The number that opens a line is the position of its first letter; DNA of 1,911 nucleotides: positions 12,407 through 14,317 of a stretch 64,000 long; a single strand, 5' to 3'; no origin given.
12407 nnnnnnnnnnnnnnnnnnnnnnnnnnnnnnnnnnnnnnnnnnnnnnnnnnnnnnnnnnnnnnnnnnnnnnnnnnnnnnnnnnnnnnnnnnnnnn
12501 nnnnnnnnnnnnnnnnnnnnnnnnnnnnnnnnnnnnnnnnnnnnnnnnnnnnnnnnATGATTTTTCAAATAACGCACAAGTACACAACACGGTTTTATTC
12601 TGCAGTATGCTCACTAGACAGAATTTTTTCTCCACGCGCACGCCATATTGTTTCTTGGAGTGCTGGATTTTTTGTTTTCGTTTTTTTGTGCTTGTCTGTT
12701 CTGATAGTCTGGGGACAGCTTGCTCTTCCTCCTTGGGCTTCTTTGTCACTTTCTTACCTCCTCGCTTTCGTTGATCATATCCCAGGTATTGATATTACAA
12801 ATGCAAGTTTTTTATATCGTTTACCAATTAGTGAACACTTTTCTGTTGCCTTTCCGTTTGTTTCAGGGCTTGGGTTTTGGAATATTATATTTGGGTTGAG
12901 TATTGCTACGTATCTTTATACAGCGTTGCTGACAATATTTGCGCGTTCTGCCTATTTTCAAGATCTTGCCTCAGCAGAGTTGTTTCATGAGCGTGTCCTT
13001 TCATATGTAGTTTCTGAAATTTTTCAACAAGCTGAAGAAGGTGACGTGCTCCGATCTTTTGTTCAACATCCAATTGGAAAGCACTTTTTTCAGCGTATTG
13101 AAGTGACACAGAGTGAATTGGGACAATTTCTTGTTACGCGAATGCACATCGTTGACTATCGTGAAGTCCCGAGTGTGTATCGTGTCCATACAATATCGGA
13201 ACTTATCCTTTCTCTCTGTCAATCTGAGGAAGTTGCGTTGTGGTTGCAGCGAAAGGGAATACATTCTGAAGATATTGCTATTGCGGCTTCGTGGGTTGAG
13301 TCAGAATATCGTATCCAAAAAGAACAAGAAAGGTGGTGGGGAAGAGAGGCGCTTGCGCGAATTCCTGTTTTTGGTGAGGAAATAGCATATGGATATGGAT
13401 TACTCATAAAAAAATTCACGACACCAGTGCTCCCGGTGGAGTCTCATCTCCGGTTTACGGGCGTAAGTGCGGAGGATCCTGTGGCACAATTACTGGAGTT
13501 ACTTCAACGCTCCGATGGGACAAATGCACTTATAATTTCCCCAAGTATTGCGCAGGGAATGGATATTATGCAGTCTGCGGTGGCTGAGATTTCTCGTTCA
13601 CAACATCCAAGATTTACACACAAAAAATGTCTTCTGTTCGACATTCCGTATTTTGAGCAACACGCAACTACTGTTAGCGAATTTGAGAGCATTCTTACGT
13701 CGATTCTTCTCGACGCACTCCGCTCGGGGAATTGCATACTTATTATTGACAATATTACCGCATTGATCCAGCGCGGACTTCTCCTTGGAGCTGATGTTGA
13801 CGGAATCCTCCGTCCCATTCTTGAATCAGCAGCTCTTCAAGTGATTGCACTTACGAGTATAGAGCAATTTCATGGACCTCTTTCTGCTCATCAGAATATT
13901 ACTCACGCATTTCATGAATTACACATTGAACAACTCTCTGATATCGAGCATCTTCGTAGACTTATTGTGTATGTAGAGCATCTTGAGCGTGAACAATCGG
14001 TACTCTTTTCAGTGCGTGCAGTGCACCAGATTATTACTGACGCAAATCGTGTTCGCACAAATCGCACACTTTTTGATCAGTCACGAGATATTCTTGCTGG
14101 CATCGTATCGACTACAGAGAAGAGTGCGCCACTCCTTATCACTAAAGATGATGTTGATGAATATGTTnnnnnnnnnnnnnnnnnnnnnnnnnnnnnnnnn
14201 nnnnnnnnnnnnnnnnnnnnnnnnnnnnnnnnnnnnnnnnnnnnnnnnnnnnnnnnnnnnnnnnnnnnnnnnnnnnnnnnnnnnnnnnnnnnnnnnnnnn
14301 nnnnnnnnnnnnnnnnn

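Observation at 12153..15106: Translationally coupled membrane protein + membrane-anchored Clp/Hsp100-like ATPase with dead NBD1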

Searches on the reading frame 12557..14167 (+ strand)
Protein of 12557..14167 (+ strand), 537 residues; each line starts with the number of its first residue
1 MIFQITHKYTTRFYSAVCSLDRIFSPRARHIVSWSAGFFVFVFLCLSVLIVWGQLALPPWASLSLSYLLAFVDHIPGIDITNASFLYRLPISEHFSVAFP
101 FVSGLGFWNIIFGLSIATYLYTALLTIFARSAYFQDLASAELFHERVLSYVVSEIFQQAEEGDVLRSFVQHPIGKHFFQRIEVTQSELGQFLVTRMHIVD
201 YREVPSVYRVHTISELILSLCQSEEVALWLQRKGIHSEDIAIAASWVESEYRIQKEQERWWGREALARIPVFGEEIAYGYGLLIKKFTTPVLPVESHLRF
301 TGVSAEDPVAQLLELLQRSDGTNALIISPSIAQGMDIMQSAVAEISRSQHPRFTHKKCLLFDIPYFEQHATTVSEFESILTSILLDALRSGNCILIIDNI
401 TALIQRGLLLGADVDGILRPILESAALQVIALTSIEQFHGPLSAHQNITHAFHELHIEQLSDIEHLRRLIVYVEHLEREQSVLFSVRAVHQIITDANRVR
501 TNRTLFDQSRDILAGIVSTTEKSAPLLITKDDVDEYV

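Call 10: find_homologous_proteins(query=window:12557-14167:+, max_evalue=0.001)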
Query seq(537 aa) (537 aa): 2 proteins with E <= 0.001 among 8000 candidates.
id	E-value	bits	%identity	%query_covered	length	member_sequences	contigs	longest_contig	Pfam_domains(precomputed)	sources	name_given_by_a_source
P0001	0.0e+0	1185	100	100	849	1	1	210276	PF00158.33,PF07724.21,PF00004.36,PF07728.21,PF10431.16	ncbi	-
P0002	1.3e-4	39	23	39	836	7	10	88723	PF13173.13,PF02861.26,PF02151.26,PF00004.36,PF13401.13,PF23569.2,PF17871.8,PF01637.25,PF07728.21,PF13191.13,PF01695.24,PF00158.33,PF07724.21,PF05729.19,PF05621.18,PF10431.16,PF20720.4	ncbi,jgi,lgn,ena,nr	ncbi:MAG: Clp protease [Spirochaetes bacterium GWD1_61_31]|nr:MAG: Clp protease [Spirochaetes bacter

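Call 12: find_encoding_contigs(protein=P0001, flank=3000, max_places=4)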
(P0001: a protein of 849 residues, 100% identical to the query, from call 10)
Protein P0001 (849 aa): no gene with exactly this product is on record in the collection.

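Call 20: search_protein_representatives(protein=window:12557-14167:+)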
Query: 537 residues. Proteins with E-value up to 0.001 (for the whole library): 1061; up to 1e-10: 334; up to 1e-30: 33. The best 150 are listed.
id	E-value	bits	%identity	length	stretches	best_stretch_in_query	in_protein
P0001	0.0e+00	1184.7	100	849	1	1-537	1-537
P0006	1.3e-75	271.8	32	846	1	17-537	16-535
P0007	3.4e-64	234.0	31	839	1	19-536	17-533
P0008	9.5e-44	166.6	23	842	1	2-537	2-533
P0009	1.5e-42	162.6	25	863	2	11-533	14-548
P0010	2.2e-38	148.9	28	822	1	109-536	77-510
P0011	3.7e-37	144.8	26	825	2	105-536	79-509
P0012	5.6e-37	144.3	27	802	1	119-534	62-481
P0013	1.1e-36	143.3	26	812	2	113-533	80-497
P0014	5.9e-36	140.9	27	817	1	118-537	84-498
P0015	2.2e-35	139.0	26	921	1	11-536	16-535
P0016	2.2e-35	139.0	25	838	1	7-536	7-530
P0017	3.5e-35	138.3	24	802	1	126-533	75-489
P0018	4.9e-35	137.8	25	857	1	104-534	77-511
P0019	4.0e-34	134.8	27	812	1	116-535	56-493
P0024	3.5e-32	128.4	28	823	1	108-518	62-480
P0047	4.7e-30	121.4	25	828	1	95-534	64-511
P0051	1.0e-29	120.3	23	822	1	112-536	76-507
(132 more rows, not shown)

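Call 31: find_encoding_contigs(protein=P0006, flank=6000, max_places=3)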
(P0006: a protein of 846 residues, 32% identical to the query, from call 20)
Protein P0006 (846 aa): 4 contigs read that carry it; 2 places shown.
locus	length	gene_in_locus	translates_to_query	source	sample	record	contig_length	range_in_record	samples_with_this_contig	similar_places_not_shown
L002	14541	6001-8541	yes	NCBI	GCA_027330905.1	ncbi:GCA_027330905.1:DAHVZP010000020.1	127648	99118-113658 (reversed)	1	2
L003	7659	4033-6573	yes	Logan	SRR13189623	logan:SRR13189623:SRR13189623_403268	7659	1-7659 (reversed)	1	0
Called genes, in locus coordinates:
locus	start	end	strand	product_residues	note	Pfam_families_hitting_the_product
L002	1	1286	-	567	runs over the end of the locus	PF25917:BSH_RND (weak), PF25973:BSH_CzcB (faint), PF25954:Beta-barrel_RND_2 (weak), PF25990:Beta-barrel_YknX, PF25967:RND-MFP_C (weak), PF25975:CzcB_C (weak), PF25989:YknX_C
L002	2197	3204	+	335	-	PF01207:Dus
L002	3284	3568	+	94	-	-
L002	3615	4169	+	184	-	-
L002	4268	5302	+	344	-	-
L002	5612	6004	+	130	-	-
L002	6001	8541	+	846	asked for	PF00158:Sigma54_activat (faint), PF00004:AAA, PF07724:AAA_2, PF07728:AAA_5, PF10431:ClpB_D2-small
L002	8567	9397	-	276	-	-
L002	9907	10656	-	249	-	-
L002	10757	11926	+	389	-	PF01168:Ala_racemase_N, PF00842:Ala_racemase_C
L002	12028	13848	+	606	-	PF08447:PAS_3, PF13188:PAS_8 (faint), PF00989:PAS, PF08448:PAS_4, PF13426:PAS_9, PF00512:HisKA, PF02518:HATPase_c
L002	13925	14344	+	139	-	PF00072:Response_reg, PF20274:cREC_REC (weak)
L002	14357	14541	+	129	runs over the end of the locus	PF00072:Response_reg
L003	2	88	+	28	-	?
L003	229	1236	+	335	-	PF01207:Dus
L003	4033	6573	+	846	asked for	PF00158:Sigma54_activat (faint), PF00004:AAA, PF07724:AAA_2, PF07728:AAA_5, PF10431:ClpB_D2-small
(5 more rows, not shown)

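Call 32: list_cluster_members(proteins=[P0006, P0007, P0008, P0009, P0010, P0012, P0015, P0024, P0047, P0051])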
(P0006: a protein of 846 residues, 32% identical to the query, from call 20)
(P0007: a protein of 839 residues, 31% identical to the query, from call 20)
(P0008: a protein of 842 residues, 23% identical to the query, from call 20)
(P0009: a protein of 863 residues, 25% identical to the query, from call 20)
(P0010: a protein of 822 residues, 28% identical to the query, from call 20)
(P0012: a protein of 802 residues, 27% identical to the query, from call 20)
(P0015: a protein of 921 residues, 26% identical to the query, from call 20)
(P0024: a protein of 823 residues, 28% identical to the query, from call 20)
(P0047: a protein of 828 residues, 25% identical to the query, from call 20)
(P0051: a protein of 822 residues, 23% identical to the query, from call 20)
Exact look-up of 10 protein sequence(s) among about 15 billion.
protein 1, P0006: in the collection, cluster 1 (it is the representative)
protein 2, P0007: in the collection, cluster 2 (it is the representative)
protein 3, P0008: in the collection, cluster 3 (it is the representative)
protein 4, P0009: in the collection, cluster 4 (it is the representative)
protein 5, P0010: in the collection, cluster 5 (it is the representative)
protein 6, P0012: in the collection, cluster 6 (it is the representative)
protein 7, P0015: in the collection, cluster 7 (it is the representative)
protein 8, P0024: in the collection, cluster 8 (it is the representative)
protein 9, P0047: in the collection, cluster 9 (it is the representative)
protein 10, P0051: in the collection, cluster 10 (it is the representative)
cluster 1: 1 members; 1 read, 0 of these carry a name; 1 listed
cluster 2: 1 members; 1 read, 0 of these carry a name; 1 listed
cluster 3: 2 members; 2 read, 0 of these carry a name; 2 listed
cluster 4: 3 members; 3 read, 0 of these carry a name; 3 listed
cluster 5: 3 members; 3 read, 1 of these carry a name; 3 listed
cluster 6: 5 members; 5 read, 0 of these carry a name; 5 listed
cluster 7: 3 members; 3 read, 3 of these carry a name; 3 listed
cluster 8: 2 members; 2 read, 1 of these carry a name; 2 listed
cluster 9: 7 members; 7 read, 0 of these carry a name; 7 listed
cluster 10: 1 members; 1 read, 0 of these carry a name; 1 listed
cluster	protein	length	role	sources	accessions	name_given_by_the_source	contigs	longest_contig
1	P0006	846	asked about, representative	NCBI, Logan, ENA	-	-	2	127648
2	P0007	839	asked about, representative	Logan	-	-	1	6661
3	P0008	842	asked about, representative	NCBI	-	-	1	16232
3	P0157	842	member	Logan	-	-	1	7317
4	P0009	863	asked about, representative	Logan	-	-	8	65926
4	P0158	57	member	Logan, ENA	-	-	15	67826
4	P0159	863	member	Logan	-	-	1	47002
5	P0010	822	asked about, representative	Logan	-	-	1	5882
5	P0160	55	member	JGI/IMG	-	hypothetical protein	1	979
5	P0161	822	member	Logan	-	-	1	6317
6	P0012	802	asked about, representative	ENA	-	-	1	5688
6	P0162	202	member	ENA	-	-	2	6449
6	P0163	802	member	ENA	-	-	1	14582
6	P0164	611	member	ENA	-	-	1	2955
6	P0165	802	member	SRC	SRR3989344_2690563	-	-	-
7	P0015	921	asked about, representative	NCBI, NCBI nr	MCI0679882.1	ATP-dependent Clp protease ATP-binding subunit, partial [bacterium] | ATP-dependent Clp protease ATP-binding subunit [bacterium]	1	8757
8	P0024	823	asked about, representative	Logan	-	-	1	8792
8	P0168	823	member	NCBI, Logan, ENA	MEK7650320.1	MAG: AAA family ATPase [Patescibacteria group bacterium]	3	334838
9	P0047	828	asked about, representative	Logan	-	-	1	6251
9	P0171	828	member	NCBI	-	-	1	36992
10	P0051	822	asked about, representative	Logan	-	-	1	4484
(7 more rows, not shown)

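Call 33: find_encoding_contigs(protein=P0168, flank=5000, max_places=2)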
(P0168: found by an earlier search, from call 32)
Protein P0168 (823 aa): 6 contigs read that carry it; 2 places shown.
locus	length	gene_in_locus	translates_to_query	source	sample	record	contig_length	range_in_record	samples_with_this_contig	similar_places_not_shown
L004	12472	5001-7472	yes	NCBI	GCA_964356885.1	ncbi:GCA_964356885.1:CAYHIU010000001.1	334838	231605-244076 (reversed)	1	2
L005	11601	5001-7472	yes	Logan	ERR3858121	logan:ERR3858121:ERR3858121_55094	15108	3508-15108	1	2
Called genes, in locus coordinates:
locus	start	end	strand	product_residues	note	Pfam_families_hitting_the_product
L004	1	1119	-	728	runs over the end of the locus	PF01751:Toprim, PF01131:Topoisom_bac, PF01396:Zn_ribbon_Top1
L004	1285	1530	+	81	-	-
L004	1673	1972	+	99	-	-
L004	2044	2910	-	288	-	PF02481:DNA_processg_A, PF17782:WHD_DprA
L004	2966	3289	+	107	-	-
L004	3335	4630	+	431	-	PF02403:Seryl_tRNA_N, PF00587:tRNA-synt_2b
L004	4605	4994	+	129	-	-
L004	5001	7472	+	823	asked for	PF00158:Sigma54_activat (faint), PF00004:AAA (weak), PF07724:AAA_2, PF07728:AAA_5, PF10431:ClpB_D2-small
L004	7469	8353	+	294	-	-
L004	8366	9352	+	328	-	PF01207:Dus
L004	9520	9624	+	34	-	-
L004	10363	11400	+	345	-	PF05496:RuvB_N, PF06068:TIP49 (faint), PF13177:DNA_pol3_delta2 (weak), PF00004:AAA, PF07728:AAA_5 (faint), PF13173:AAA_14 (faint), PF13177:DNA_pol3_delta2, PF22608:DNAX_ATPase_lid (weak), +1 more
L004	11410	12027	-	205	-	-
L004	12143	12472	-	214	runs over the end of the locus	-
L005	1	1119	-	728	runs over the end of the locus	PF01751:Toprim, PF01131:Topoisom_bac, PF01396:Zn_ribbon_Top1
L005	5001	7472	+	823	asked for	PF00158:Sigma54_activat (faint), PF00004:AAA (weak), PF07724:AAA_2, PF07728:AAA_5, PF10431:ClpB_D2-small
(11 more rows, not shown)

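Call 34: find_encoding_contigs(protein=P0171, flank=5000, max_places=2)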
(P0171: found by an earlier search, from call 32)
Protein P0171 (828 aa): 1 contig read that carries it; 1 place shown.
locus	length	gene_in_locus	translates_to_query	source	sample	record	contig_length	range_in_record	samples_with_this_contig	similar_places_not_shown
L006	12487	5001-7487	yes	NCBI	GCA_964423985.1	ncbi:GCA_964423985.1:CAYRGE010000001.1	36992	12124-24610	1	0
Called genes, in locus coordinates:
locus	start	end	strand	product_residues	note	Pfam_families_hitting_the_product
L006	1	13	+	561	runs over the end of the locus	PF07728:AAA_5 (faint)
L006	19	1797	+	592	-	PF05762:VWA_CoxE (faint)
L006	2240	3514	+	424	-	PF02403:Seryl_tRNA_N, PF00587:tRNA-synt_2b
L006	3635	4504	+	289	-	-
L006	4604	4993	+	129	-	-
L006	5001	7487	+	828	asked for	PF00158:Sigma54_activat (faint), PF13191:AAA_16 (faint), PF17871:AAA_lid_9, PF07724:AAA_2, PF00004:AAA (weak), PF07728:AAA_5 (weak), PF10431:ClpB_D2-small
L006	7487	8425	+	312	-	PF13593:SBF_like, PF01758:SBF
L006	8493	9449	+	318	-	PF01207:Dus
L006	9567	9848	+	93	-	-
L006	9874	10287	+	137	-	-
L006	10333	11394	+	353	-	PF05496:RuvB_N, PF06068:TIP49 (faint), PF13177:DNA_pol3_delta2 (weak), PF13401:AAA_22 (faint), PF00004:AAA, PF07728:AAA_5 (weak), PF13173:AAA_14 (weak), PF13177:DNA_pol3_delta2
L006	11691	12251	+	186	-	-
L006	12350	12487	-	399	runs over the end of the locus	PF03825:Nuc_H_symport (weak), PF07690:MFS_1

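Call 35: find_encoding_contigs(protein=P0009, flank=5000, max_places=2)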
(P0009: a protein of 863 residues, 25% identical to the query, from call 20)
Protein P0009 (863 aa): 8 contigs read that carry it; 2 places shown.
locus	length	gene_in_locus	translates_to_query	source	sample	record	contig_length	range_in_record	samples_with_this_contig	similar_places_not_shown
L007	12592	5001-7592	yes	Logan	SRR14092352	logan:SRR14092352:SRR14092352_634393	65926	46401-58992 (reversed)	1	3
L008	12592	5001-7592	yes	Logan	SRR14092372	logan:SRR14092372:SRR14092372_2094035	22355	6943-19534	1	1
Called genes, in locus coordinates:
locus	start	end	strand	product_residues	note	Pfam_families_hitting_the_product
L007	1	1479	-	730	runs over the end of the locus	PF01751:Toprim, PF13662:Toprim_4 (weak), PF01131:Topoisom_bac, PF01396:Zn_ribbon_Top1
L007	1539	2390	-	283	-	PF02481:DNA_processg_A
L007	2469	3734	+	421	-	PF02403:Seryl_tRNA_N, PF00587:tRNA-synt_2b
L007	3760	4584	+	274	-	-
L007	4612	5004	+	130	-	-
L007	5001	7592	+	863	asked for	PF17871:AAA_lid_9 (faint), PF00004:AAA, PF07724:AAA_2, PF07728:AAA_5 (weak), PF10431:ClpB_D2-small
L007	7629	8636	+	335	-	PF01207:Dus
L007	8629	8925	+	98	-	-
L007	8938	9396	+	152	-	-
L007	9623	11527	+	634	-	PF00664:ABC_membrane, PF03193:RsgA_GTPase (weak), PF00005:ABC_tran, PF02463:SMC_N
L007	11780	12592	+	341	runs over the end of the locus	PF05496:RuvB_N (weak), PF00004:AAA, PF07728:AAA_5 (faint), PF13401:AAA_22 (faint), PF13177:DNA_pol3_delta2, PF12169:DNA_pol3_gamma3 (weak)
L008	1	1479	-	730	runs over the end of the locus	PF01751:Toprim, PF13662:Toprim_4 (weak), PF01131:Topoisom_bac, PF01396:Zn_ribbon_Top1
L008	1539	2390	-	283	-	PF02481:DNA_processg_A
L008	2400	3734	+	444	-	PF02403:Seryl_tRNA_N, PF00587:tRNA-synt_2b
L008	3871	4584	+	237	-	-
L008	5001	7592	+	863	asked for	PF17871:AAA_lid_9 (faint), PF00004:AAA, PF07724:AAA_2, PF07728:AAA_5 (weak), PF10431:ClpB_D2-small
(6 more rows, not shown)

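Call 43: find_related_loci(query=A4, collection=genome_contigs, flank=6000)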
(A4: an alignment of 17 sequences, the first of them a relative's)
Query A4 (849 aa) in genome_contigs; peptide patterns used: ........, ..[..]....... (x = any residue, [..] = any of these).
600 stretches matched a pattern (row limit reached: there are more); 541 encode a relative of the query (tblastn E <= 1e-3); the best 80 are kept; 80 distinct loci.
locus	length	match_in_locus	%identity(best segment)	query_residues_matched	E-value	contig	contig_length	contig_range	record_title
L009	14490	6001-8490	39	17-847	0e+0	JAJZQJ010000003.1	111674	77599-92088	MAG: bacterium isolate SKS1.bin43 NODE_233_length_111674_cov_2.954997, whole genome shotgun sequence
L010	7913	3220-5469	34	107-847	3e-136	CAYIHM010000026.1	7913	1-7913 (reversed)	MAG TPA_asm: uncultured Candidatus Saccharibacteria bacterium isolate ERP119705_co24_246 genome assembly, contig: NODE_1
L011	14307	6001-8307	34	78-842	7e-136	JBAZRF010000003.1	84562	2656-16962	MAG: Candidatus Paceibacterota bacterium isolate SO_2017_GW1_141 NODE_1747_length_84562_cov_1.283472_OW334_2017, whole g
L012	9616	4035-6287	35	96-847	4e-135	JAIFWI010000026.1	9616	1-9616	MAG: Candidatus Parcubacteria bacterium isolate viral-cat_42_20 PAFVLPS_2018_scaffold_42013, whole genome shotgun sequen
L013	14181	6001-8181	35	124-846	1e-133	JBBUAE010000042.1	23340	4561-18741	MAG: Patescibacteria group bacterium isolate H51-bin152_1 H51_bin152_1_000000000042, whole genome shotgun sequence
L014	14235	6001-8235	34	107-847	2e-132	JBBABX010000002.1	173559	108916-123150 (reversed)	MAG: Candidatus Paceibacterota bacterium isolate SO_2017_LW1_33 NODE_20_length_173559_cov_2.312970_LW64-88_2017, whole g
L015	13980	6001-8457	32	8-847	1e-132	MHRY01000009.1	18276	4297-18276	MAG: Candidatus Taylorbacteria bacterium RIFCSPLOWO2_01_FULL_45_34b rifcsplowo2_01_scaffold_18464, whole genome shotgun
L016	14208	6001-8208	33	114-843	2e-131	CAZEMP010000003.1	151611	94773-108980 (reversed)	MAG TPA_asm: uncultured Candidatus Saccharibacteria bacterium isolate SRP178908_co1_101 genome assembly, contig: NODE_34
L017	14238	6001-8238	33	97-847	3e-131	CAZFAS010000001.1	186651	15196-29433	MAG TPA_asm: uncultured Candidatus Saccharibacteria bacterium isolate SRP278252_co2_162 genome assembly, contig: NODE_75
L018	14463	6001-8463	33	1-847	1e-130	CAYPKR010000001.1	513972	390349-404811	MAG TPA_asm: uncultured Candidatus Saccharibacteria bacterium isolate SRP278252_co2_120 genome assembly, contig: NODE_6_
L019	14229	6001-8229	32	100-842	6e-130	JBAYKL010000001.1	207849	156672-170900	MAG: Candidatus Paceibacterota bacterium isolate SO_2016_GW1_79 scaffold00119_OW334_2016, whole genome shotgun sequence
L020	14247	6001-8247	33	106-847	5e-130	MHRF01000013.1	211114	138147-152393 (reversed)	MAG: Candidatus Taylorbacteria bacterium RIFCSPHIGHO2_01_FULL_46_22b rifcsphigho2_01_scaffold_94, whole genome shotgun s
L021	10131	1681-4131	32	7-847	3e-133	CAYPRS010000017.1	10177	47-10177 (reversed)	MAG TPA_asm: uncultured Candidatus Saccharibacteria bacterium isolate binchicken_co164_44 genome assembly, contig: NODE_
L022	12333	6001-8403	33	10-839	2e-126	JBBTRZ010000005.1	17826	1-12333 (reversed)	MAG: Patescibacteria group bacterium isolate H51-bin050_1 H51_bin050_1_000000000005, whole genome shotgun sequence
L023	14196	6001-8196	33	108-837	7e-126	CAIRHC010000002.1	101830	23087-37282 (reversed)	MAG: Candidatus Vogelbacteria bacterium isolate KTt_bin-1541 genome assembly, contig: bin-1541:02/11, whole genome shotg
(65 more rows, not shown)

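Call 55: predict_structure(alignment_id=A5)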
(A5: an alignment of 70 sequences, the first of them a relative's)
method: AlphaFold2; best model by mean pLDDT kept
length: 849 residues; sequences in the alignment: 70
mean_pLDDT: 89.3   pTM: 0.82
mean pLDDT of the five models: 89.3, 88.1, 87.5, 86.5, 86.2
residues with pLDDT >= 90: 582; 70-90: 202; 50-70: 56; < 50: 9
segments of 3 or more residues with pLDDT < 50: 1-9
pLDDT, mean of each block of 10 residues (from residue 1): 44 86 94 96 84 75 77 72 64 66 73 94 95 90 85 92 93 96 96 92 81 94 94 95 94 89 75 64 89 63 75 91 93 90 87 89 95 97 94 94 95 95 94 92 92 93 88 92 95 89 85 92 80 94 90 94 94 96 93 96 93 95 96 97 91 94 96 97 97 89 97 89 86 91 95 95 93 95 95 96 89 95 95 93 91
secondary structure, 60 per line:
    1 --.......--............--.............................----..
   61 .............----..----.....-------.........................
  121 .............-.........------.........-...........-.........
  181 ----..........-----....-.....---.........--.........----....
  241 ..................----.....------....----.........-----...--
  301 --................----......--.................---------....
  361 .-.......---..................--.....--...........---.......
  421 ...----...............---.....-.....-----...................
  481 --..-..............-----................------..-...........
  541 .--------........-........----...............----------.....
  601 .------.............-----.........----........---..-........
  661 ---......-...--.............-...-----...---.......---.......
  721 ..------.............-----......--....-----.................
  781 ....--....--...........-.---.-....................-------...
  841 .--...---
elements in order (helices of 4 or more, strands of 3 or more residues): H3-9 H12-23 H26-54 H59-73 E84-88 E96-100 H101-133 H135-143 H150-158 H164-170 H172-180 H185-194 H205-209 H213-221 H224-232 H237-258 H263-267 H274-277 H282-287 E288-290 H303-318 E323-328 H331-347 E357-361 H363-369 H373-390 E393-397 H400-410 H414-423 E428-434 H435-442 H446-450 E452-456 H462-480 H486-499 H505-520 H530-541 H550-557 H559-566 H571-585 E596-601 H608-620 E626-630 H631-634 H639-644 H653-660 E664-669 H676-688 E690-692 E698-700 E704-710 H714-722 H729-741 H747-752 E755-758 H764-784 E787-790 H793-803 H811-830 E838-841
